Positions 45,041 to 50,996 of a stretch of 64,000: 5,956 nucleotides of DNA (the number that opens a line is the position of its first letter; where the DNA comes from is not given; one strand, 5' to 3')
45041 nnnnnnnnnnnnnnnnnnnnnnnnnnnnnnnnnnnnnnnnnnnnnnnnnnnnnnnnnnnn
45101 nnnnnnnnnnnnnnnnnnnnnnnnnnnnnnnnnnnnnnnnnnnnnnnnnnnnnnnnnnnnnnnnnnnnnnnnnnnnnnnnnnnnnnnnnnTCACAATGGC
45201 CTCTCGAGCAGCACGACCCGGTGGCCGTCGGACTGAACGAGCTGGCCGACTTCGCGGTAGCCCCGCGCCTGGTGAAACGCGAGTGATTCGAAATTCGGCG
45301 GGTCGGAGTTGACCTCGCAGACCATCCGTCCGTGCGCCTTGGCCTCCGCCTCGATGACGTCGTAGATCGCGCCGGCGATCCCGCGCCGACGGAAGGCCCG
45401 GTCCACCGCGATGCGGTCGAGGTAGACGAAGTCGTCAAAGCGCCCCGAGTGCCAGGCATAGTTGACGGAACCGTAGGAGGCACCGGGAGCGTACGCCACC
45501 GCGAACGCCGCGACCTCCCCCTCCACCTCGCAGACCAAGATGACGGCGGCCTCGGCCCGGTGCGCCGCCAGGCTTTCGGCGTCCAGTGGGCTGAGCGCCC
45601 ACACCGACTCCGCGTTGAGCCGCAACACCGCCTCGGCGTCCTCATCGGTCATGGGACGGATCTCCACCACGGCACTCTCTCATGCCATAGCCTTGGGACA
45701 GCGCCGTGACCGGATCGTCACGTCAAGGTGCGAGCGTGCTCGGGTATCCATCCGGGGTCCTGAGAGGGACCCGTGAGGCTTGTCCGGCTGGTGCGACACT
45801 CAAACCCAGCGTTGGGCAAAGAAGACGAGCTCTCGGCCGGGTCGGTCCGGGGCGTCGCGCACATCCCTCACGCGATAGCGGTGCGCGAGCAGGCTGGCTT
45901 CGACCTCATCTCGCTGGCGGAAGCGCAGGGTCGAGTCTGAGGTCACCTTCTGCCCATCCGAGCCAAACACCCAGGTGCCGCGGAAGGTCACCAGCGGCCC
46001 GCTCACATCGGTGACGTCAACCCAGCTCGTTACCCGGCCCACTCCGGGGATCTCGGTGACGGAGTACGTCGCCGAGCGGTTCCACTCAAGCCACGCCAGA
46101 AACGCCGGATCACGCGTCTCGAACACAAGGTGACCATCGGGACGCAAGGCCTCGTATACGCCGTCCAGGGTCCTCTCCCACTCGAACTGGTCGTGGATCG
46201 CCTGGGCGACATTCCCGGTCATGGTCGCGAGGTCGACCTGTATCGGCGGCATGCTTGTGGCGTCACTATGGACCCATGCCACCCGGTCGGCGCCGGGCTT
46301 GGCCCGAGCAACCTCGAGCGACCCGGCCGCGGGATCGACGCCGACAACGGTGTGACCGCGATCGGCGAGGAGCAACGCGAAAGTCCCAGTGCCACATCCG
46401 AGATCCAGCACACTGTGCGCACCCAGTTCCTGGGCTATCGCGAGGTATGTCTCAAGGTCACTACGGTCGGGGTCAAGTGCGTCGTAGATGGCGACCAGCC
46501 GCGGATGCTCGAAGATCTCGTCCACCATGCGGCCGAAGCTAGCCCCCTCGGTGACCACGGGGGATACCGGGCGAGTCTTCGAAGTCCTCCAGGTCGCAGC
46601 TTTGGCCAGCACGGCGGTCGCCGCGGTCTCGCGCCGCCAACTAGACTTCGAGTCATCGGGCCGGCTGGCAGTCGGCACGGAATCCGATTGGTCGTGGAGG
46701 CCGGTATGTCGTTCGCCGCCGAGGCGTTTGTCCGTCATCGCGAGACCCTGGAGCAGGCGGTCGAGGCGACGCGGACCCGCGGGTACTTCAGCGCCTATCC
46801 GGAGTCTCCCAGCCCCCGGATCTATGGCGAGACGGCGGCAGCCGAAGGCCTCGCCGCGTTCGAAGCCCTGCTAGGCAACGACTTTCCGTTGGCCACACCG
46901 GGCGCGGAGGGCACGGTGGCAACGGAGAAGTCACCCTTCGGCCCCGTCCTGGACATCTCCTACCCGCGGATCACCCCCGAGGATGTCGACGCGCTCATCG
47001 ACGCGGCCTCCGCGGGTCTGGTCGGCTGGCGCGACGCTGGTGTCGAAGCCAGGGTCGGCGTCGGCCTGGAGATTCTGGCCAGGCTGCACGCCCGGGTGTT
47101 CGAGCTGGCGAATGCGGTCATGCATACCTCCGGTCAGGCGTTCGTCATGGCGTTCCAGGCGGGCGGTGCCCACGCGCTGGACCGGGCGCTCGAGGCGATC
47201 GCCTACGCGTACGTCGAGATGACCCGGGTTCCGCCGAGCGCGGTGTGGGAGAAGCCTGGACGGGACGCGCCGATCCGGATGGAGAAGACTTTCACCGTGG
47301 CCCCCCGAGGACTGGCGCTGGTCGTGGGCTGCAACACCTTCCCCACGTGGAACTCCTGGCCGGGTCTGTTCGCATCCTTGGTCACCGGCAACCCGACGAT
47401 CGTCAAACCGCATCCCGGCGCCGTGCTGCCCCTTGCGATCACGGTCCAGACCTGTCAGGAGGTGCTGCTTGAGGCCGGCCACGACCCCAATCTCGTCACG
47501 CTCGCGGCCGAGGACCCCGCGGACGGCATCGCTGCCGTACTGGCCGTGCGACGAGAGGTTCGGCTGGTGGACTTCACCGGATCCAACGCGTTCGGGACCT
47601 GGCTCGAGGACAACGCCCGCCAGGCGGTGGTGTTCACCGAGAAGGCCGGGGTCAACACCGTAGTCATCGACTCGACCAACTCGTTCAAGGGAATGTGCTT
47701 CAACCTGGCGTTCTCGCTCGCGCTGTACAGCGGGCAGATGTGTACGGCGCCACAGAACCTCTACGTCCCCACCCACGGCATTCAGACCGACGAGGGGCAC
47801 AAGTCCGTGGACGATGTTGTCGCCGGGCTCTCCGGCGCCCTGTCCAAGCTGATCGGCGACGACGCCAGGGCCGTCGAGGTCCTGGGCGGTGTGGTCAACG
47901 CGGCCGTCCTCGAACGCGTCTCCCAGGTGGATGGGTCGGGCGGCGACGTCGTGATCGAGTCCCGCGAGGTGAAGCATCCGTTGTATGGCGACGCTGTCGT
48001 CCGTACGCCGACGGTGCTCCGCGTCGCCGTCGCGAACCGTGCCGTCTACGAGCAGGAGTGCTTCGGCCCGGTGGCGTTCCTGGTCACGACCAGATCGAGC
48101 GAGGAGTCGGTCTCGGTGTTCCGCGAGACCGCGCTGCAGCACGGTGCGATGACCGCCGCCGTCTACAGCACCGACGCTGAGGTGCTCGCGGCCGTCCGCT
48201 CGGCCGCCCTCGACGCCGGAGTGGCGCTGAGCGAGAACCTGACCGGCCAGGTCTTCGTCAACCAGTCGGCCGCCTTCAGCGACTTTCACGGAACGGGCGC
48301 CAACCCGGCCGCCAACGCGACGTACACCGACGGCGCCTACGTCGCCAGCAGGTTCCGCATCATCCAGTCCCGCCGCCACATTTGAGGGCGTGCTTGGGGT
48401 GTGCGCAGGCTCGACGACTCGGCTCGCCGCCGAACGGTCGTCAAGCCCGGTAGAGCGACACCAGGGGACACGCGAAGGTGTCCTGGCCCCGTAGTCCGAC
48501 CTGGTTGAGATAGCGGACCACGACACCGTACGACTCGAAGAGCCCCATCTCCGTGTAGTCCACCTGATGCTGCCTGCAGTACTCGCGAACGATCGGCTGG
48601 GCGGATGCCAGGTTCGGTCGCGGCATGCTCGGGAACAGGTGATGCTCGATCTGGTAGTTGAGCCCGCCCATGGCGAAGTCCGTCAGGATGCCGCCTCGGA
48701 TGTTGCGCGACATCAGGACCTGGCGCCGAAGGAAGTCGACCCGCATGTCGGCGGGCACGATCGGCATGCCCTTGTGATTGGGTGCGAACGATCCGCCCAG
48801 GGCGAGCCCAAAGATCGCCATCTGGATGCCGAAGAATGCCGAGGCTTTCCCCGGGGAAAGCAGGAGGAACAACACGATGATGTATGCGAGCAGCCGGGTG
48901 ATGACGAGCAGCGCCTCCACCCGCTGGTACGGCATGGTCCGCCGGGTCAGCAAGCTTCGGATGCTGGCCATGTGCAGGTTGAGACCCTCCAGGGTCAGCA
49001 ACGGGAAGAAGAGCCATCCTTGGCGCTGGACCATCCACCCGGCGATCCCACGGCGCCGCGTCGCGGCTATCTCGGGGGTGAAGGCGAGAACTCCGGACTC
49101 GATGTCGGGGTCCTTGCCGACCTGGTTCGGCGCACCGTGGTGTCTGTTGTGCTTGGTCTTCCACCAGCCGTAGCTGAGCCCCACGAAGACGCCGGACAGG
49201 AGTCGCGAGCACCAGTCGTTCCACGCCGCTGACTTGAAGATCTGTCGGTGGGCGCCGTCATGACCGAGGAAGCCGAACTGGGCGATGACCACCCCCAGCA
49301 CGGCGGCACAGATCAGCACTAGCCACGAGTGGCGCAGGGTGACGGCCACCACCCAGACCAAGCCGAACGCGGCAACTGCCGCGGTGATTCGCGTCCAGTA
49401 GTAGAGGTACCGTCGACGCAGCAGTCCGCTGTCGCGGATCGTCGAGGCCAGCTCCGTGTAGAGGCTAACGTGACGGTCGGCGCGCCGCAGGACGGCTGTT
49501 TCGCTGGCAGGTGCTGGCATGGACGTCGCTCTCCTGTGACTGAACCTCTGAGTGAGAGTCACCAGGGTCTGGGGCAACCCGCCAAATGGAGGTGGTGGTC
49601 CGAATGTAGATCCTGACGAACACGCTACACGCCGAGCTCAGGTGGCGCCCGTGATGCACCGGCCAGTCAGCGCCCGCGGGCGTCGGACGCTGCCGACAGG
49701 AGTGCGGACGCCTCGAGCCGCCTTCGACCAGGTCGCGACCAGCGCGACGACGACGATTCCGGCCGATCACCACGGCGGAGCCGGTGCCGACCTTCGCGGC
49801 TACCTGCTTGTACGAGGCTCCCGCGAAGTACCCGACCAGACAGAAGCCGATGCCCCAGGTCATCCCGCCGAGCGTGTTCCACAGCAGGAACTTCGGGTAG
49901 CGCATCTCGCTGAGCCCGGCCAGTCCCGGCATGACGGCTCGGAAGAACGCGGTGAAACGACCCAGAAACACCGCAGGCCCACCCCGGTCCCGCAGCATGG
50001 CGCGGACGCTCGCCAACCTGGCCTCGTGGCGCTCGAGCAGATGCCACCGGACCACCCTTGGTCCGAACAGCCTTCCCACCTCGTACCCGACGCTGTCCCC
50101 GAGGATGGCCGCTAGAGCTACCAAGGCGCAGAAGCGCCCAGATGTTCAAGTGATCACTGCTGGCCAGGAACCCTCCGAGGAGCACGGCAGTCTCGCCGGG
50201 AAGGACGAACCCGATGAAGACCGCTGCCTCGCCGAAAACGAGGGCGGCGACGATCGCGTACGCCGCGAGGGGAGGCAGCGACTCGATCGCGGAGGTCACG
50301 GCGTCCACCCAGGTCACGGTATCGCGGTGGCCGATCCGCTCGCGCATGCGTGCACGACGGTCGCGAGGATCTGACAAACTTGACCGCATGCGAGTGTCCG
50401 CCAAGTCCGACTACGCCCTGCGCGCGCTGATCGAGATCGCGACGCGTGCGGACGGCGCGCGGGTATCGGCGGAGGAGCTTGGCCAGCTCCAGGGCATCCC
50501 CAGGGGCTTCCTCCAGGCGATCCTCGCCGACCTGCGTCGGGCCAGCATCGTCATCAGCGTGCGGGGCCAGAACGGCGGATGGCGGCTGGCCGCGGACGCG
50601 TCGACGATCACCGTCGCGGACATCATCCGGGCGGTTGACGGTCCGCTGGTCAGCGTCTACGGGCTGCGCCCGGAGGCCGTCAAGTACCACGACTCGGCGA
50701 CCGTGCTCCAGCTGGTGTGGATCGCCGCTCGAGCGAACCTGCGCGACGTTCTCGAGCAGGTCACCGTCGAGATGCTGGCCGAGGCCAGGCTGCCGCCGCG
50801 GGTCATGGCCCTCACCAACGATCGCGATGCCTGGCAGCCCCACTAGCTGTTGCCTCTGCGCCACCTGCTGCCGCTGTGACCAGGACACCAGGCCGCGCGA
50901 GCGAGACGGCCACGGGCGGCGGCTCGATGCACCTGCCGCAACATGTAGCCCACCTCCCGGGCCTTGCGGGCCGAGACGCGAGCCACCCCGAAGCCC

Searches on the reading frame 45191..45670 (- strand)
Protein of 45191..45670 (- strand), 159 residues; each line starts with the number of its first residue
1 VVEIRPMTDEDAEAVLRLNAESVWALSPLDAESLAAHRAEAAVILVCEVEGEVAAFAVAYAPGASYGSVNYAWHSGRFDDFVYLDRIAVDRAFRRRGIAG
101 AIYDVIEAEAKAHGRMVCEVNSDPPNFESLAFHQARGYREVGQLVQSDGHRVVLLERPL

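Call 71: search_protein_families(library=pfam, proteins=[window:45191-45670:-], max_evalue=0.00001)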
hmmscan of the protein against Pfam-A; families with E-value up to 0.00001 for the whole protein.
window:45191-45670:- (159 aa): 3 families
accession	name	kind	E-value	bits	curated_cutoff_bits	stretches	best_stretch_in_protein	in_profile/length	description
PF00583.31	Acetyltransf_1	-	1.5e-11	45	20.7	1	27-138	19-116/116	Acetyltransferase (GNAT) family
PF13673.13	Acetyltransf_10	-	5.6e-08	33.3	23.6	1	77-156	52-125/128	Acetyltransferase (GNAT) domain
PF13508.13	Acetyltransf_7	-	2.7e-07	31.3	27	1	43-140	4-84/84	Acetyltransferase (GNAT) domain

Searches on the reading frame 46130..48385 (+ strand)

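Call 71: search_protein_families(library=pfam, proteins=[window:46130-48385:+], max_evalue=0.00001)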
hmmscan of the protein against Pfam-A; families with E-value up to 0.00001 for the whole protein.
window:46130-48385:+ (751 aa): 1 family
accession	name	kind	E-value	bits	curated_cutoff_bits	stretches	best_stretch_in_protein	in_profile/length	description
PF00171.27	Aldedh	-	2.1e-32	112.8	23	1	277-697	22-418/461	Aldehyde dehydrogenase family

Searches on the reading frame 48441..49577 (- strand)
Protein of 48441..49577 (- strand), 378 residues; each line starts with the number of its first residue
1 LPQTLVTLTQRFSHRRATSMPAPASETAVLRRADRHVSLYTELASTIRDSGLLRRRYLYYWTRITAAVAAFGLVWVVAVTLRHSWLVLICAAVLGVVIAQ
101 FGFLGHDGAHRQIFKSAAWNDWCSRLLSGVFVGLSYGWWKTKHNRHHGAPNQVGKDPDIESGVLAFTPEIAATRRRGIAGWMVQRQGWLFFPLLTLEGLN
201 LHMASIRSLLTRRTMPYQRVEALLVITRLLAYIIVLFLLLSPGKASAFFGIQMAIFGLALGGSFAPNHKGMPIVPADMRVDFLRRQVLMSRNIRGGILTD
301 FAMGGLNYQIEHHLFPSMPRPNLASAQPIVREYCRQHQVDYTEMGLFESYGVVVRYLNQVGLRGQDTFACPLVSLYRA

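Call 71: search_protein_families(library=pfam, proteins=[window:48441-49577:-], max_evalue=0.00001)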
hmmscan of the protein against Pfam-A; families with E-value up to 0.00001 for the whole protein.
window:48441-49577:- (378 aa): 1 family
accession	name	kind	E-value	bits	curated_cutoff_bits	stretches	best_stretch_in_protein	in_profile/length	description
PF00487.30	FA_desaturase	-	6e-42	144.6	29.7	1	84-342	2-250/253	Fatty acid desaturase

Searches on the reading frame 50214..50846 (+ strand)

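Call 71: search_protein_families(library=pfam, proteins=[window:50214-50846:+], max_evalue=0.00001)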
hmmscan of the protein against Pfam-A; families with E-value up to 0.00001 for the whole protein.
window:50214-50846:+ (210 aa): 1 family
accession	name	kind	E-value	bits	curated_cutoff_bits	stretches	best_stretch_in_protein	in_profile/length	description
PF02082.26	Rrf2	-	5.4e-32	111.1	30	1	62-190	2-131/132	Iron-dependent Transcriptional regulator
